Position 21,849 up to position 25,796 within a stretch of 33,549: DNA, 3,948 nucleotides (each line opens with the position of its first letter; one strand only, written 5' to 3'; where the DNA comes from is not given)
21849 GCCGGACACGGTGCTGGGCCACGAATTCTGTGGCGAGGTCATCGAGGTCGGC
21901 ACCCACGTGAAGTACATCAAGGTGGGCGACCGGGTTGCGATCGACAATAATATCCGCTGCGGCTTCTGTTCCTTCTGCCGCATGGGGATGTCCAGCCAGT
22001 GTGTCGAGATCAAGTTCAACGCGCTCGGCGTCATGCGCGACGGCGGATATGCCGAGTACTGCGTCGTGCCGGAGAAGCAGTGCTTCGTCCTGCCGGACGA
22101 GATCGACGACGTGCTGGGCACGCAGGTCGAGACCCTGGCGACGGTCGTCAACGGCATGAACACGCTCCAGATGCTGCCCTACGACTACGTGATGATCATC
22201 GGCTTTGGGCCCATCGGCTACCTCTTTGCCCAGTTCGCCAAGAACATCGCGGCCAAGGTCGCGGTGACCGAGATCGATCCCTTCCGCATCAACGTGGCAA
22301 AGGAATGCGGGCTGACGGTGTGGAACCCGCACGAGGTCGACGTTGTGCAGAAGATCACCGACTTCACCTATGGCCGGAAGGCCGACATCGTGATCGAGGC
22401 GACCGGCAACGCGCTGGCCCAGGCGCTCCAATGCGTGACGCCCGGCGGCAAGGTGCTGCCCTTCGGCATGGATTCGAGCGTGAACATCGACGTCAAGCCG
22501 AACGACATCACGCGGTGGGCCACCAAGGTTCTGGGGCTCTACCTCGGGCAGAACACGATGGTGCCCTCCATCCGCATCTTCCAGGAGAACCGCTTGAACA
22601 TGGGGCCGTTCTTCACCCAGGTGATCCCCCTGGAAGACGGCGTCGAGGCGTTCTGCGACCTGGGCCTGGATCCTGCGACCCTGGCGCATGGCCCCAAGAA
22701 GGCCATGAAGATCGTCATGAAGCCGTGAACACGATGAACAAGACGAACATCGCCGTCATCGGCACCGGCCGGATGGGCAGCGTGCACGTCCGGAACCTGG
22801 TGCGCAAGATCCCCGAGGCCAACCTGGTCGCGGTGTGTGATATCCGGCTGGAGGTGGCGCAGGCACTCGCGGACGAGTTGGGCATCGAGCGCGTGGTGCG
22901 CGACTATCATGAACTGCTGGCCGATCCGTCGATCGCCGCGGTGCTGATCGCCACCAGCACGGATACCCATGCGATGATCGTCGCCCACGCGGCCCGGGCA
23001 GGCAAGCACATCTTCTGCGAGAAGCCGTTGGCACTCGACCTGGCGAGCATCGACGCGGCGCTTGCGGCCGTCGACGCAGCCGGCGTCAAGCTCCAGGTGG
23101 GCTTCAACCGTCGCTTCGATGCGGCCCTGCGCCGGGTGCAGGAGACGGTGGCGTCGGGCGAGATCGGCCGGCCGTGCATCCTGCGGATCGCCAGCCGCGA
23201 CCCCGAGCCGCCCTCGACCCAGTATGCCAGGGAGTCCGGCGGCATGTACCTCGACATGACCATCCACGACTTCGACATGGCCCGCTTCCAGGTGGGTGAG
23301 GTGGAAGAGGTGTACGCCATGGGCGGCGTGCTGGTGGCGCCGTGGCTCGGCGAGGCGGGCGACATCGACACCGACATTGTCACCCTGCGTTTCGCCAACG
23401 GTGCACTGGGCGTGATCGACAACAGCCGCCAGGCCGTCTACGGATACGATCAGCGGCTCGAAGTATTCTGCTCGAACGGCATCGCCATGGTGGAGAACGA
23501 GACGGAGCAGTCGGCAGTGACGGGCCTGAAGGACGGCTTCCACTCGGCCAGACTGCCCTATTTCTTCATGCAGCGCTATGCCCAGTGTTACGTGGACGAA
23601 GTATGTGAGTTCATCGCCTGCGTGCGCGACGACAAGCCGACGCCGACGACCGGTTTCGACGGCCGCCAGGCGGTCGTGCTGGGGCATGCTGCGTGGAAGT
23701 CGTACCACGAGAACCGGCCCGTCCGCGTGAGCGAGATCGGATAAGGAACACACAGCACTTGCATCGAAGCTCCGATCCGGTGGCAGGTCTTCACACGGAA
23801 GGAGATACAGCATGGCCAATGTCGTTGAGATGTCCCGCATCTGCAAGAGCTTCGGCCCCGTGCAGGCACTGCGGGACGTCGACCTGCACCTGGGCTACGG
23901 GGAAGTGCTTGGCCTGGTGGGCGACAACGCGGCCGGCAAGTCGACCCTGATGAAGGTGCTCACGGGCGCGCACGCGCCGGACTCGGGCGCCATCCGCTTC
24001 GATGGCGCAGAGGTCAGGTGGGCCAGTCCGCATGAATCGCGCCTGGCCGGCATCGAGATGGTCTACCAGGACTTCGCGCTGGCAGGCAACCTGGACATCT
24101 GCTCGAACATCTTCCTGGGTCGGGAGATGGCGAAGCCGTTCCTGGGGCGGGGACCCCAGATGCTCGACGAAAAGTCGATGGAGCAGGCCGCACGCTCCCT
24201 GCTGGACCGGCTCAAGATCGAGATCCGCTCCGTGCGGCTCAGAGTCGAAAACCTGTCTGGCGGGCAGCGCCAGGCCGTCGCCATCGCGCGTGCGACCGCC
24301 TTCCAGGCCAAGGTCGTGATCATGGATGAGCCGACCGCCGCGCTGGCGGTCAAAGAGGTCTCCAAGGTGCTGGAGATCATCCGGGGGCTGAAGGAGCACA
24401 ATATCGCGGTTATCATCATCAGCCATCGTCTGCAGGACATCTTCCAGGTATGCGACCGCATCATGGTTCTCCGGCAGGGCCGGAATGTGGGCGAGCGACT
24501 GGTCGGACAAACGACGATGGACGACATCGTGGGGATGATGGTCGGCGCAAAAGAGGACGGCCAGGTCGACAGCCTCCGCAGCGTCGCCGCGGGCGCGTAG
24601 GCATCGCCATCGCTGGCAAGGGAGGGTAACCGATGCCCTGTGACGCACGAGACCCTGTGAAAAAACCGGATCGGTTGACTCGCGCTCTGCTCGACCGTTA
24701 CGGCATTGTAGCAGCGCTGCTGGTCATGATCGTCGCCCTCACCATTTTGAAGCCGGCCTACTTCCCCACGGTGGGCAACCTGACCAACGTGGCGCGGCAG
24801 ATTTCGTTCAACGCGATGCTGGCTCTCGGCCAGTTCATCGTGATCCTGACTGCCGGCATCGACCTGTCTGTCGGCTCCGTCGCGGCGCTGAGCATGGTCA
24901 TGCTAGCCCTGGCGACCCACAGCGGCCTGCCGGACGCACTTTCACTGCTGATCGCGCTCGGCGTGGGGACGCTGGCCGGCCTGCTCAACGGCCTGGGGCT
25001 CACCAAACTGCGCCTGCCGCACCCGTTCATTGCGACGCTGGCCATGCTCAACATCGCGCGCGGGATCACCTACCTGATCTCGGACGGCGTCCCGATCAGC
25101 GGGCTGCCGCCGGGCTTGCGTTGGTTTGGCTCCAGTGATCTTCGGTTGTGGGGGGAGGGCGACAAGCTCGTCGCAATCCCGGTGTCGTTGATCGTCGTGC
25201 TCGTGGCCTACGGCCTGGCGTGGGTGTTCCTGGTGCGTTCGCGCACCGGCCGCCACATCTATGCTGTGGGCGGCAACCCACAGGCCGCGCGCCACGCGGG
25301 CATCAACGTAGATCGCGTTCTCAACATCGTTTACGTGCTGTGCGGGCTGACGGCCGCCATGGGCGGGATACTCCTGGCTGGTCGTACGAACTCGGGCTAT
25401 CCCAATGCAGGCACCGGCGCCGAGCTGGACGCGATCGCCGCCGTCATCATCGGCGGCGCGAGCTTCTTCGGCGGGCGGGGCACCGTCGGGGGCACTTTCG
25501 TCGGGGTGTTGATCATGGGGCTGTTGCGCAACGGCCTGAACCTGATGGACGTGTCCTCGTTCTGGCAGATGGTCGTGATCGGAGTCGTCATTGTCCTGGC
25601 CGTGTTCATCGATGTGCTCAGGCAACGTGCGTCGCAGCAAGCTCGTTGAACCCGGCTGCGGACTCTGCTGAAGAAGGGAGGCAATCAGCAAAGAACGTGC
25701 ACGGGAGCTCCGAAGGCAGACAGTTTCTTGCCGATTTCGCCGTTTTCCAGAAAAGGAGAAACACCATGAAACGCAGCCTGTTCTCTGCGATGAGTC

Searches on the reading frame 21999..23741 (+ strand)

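Call 43: search_protein_families(library=pfam, proteins=[window:21999-23741:+], max_evalue=0.00001)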
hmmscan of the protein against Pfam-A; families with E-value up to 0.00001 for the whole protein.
window:21999-23741:+ (581 aa): 3 families
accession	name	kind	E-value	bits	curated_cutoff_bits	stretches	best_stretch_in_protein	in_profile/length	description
PF01408.29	GFO_IDH_MocA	-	1.1e-29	103.9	24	1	250-369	2-120/120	Oxidoreductase family, NAD-binding Rossmann fold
PF22725.1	GFO_IDH_MocA_C3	-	7.3e-27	94.3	27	1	378-495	2-122/124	GFO/IDH/MocA C-terminal domain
PF02894.22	GFO_IDH_MocA_C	-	5.7e-18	65.9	22.9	1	382-576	2-217/218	Oxidoreductase family, C-terminal alpha/beta domain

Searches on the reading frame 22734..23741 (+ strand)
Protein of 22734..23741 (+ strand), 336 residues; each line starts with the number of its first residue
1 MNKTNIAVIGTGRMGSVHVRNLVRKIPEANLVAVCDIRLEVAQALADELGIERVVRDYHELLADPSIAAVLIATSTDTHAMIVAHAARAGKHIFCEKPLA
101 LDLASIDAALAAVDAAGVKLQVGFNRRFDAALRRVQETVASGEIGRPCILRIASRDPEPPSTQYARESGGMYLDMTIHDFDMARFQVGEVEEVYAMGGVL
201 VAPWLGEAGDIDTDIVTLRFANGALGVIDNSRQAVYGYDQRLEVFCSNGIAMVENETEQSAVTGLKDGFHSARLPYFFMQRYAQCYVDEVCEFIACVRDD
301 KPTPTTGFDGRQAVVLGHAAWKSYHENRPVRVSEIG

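Call 44: search_protein_families(library=ncbifam, proteins=[window:22734-23741:+], max_evalue=1e-10)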
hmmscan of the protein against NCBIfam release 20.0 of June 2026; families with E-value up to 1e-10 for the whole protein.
window:22734-23741:+ (336 aa): 8 families
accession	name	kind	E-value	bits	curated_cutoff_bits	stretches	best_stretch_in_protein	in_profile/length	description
TIGR04380.1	myo_inos_iolG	equivalog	1.1e-128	428.8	355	1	4-331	2-330/330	inositol 2-dehydrogenase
NF052679.1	InsChiInosDhIolG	equivalog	1.6e-38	132.6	540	1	5-325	4-320/343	bifunctional inositol 2-dehydrogenase/D-chiro-inositol 1-dehydrogenase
NF040723.1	UDP-GlcNAcDh_Arch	equivalog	7.1e-36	124.3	450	1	5-324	2-301/302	UDP-N-acetylglucosamine 3-dehydrogenase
NF052479.1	LevoglcsnDh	equivalog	5.9e-30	104.2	650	1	1-197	1-212/386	levoglucosan dehydrogenase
NF058563.1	BT_2159_fam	equivalog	7.8e-20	71.2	650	1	5-335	2-327/350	disaccharide 3-dehydrogenase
NF058561.1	BT_2158_fam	equivalog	4e-19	68.6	750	1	2-146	34-176/487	glycoside 3-dehydrogenase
NF008607.0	PRK11579.1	subfamily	9.3e-15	54.4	330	1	4-153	5-151/346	oxidoreductase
NF041392.1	XylDh_Gfo6_Halo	equivalog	2.6e-14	52.8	350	1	6-149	19-165/350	D-xylose 1-dehydrogenase Gfo6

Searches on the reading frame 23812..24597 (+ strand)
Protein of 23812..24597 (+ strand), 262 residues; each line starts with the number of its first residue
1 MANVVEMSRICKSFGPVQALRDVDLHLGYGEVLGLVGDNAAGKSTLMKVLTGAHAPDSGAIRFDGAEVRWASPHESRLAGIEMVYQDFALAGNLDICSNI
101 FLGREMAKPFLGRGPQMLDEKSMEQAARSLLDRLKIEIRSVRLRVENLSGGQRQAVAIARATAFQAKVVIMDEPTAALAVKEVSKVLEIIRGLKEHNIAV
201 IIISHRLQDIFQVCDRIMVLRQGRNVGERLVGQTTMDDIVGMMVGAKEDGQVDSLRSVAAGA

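Call 7: search_protein_families(library=pfam, proteins=[window:23812-24597:+])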
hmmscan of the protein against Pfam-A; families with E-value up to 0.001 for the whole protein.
window:23812-24597:+ (262 aa): 4 families
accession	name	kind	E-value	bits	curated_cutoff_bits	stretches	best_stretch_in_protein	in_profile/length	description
PF00005.33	ABC_tran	-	4.3e-30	105.5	25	1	20-176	1-137/137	ABC transporter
PF02463.25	SMC_N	-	7.4e-08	32.5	40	1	133-222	122-213/220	RecF/RecN/SMC N terminal domain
PF13304.12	AAA_21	-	3.2e-07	31.1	27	0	33-53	2-22/304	AAA domain, putative AbiEii toxin, Type IV TA system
PF09818.15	ABC_ATPase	-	1.4e-05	24.7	23.2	0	132-222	142-248/283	P-loop domain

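Call 44: search_protein_families(library=ncbifam, proteins=[window:23812-24597:+], max_evalue=1e-10)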
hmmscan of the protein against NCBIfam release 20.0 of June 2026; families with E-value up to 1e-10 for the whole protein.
window:23812-24597:+ (262 aa): 174 families (the best 25 are shown)
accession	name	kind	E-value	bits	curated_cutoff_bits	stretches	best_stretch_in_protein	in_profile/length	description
NF008030.0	PRK10762.1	equivalog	4.7e-69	233.4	745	1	2-255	2-249/501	ribose ABC transporter ATP-binding protein RbsA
NF010069.0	PRK13549.1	equivalog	1.1e-66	225.4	699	1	2-246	3-242/513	xylose ABC transporter ATP-binding protein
NF007253.0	PRK09700.1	equivalog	1.3e-63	215.4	772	1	3-249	4-247/510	D-allose ABC transporter ATP-binding protein AlsA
NF041861.1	YtfR_transport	equivalog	8.4e-63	212.5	850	1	5-249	2-239/492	galactofuranose ABC transporter, ATP-binding protein YtfR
TIGR02633.1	xylG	equivalog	2.2e-61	207.9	723.65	1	5-246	2-240/500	D-xylose ABC transporter ATP-binding protein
NF008215.0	PRK10982.1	equivalog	4.3e-60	203.7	828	1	3-247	12-249/506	galactose/methyl galactoside ABC transporter ATP-binding protein MglA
NF008442.0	PRK11288.1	equivalog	4.5e-57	193.5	689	1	3-246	6-243/504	L-arabinose ABC transporter ATP-binding protein AraG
NF040905.2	GguA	equivalog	5e-55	186.8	810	1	5-246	2-240/500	multiple monosaccharide ABC transporter ATP-binding protein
NF047930.1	ABC_ATP_B6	equivalog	9.6e-50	169.6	670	1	4-249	2-245/510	putative B6 ABC transporter ATP-binding protein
NF011967.0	PRK15439.1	equivalog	5.3e-43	147.2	586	1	3-253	10-246/510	autoinducer 2 ABC transporter ATP-binding protein LsrA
TIGR02315.1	ABC_phnC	equivalog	9.8e-42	143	266.1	1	5-226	2-225/243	phosphonate ABC transporter ATP-binding protein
TIGR04406.1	LPS_export_lptB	equivalog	2.5e-35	121.9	240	1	6-227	3-215/239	LPS export ABC transporter ATP-binding protein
TIGR00968.1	3a0106s01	subfamily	7.2e-35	120.6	342.75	1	6-224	2-208/237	sulfate ABC transporter ATP-binding protein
TIGR02769.1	nickel_nikE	equivalog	1.8e-34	119.4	332.55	1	17-234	24-238/265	nickel import ATP-binding protein NikE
TIGR03375.1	type_I_sec_LssB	subfamily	2.1e-34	118.8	693.1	1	18-225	481-679/696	type I secretion system permease/ATPase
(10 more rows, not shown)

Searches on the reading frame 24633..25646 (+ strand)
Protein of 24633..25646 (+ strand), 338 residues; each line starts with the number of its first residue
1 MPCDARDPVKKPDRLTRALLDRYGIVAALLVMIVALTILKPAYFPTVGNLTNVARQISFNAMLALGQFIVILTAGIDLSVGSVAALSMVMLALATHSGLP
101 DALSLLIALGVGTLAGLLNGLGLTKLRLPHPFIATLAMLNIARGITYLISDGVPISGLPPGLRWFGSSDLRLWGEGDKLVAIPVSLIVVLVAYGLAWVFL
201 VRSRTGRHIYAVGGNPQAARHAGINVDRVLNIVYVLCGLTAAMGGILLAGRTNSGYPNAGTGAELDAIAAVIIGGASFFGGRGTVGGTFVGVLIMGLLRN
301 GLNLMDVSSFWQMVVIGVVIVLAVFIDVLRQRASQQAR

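Call 7: search_protein_families(library=pfam, proteins=[window:24633-25646:+])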
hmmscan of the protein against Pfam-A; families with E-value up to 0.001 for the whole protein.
window:24633-25646:+ (338 aa): 1 family
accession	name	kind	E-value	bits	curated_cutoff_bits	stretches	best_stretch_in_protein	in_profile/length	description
PF02653.21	BPD_transp_2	-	6.1e-43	147.3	26.8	1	50-324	2-269/269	Branched-chain amino acid transport system / permease component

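Call 44: search_protein_families(library=ncbifam, proteins=[window:24633-25646:+], max_evalue=1e-10)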
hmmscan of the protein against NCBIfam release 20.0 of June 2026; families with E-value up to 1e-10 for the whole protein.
window:24633-25646:+ (338 aa): 9 families
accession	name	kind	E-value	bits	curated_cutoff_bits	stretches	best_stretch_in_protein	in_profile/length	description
NF007067.0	PRK09512.1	equivalog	9.1e-77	258.4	398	1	18-328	16-318/321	ribose ABC transporter permease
NF007252.0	PRK09699.1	equivalog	4.8e-63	213.4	396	1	18-329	21-323/326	D-allose ABC transporter permease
NF040906.3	GguB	equivalog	3e-62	211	450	2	181-332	223-374/375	multiple monosaccharide ABC transporter permease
NF008441.0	PRK11285.1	equivalog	6.8e-61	206.2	378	1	12-335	19-331/333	L-arabinose ABC transporter permease AraH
NF007014.0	PRK09478.1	equivalog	2.7e-54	184.7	386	1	19-330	12-331/336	galactose/methyl galactoside ABC transporter permease MglC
NF008630.0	PRK11618.1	equivalog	8.8e-50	169.8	363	1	26-328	12-310/331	galactofuranose ABC transporter, permease protein YjfF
NF011961.0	PRK15432.1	equivalog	1.4e-42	146.2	388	1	25-327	13-304/344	autoinducer 2 ABC transporter permease LsrC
NF041862.1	YtfT_transport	equivalog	3.3e-41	141.6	535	1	48-326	54-322/339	galactofuranose ABC transporter, ATP-binding protein YtfT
NF011612.1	PRK15038.1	equivalog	1.8e-32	112.8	500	1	27-325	10-303/322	autoinducer 2 ABC transporter permease LsrD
